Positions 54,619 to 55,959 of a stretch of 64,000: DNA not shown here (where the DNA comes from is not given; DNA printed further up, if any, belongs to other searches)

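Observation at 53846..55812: NsrR-controlled truncated hemoglobin N with a dedicated 2Fe-2S/FNR-type reductase: a split NO dioxygenase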

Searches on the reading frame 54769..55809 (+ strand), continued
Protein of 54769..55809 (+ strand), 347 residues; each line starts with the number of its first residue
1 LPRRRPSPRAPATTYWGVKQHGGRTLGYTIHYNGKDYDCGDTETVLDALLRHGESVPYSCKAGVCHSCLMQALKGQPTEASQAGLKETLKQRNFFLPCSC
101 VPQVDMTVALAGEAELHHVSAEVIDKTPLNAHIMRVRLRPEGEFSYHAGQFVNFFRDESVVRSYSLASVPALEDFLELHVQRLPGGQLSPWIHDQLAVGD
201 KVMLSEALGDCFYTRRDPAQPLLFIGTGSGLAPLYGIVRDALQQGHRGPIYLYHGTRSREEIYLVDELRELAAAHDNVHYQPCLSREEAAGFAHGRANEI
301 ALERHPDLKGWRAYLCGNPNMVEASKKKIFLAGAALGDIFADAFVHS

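Call 52: find_encoding_contigs(protein=P0002, flank=4000, max_places=3)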
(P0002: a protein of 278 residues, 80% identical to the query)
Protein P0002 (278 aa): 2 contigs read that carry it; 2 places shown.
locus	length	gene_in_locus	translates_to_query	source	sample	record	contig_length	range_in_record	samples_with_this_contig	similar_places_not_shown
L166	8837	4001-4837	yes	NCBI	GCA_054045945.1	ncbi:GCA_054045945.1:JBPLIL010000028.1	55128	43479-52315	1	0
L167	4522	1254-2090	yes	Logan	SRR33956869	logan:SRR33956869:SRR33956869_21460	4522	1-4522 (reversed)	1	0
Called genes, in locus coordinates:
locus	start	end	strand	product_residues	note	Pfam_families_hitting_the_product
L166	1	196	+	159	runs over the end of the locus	PF01451:LMWPc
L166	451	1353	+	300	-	PF03462:PCRF, PF00472:RF-1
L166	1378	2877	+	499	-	PF01336:tRNA_anti-codon, PF00152:tRNA-synt_2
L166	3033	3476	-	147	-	PF02082:Rrf2, PF01978:TrmB (faint)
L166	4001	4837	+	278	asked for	PF00970:FAD_binding_6, PF00175:NAD_binding_1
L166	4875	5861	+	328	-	PF13406:SLT_2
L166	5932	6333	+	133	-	PF14534:DUF4440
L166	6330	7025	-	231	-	PF00027:cNMP_binding, PF13545:HTH_Crp_2, PF00325:Crp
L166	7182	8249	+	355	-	PF01142:TruD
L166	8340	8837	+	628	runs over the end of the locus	PF02518:HATPase_c, PF00204:DNA_gyraseB, PF01751:Toprim, PF00986:DNA_gyraseB_C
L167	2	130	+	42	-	?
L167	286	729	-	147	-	PF02082:Rrf2, PF01978:TrmB (faint)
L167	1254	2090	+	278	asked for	PF00970:FAD_binding_6, PF00175:NAD_binding_1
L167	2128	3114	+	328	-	PF13406:SLT_2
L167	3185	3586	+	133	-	PF14534:DUF4440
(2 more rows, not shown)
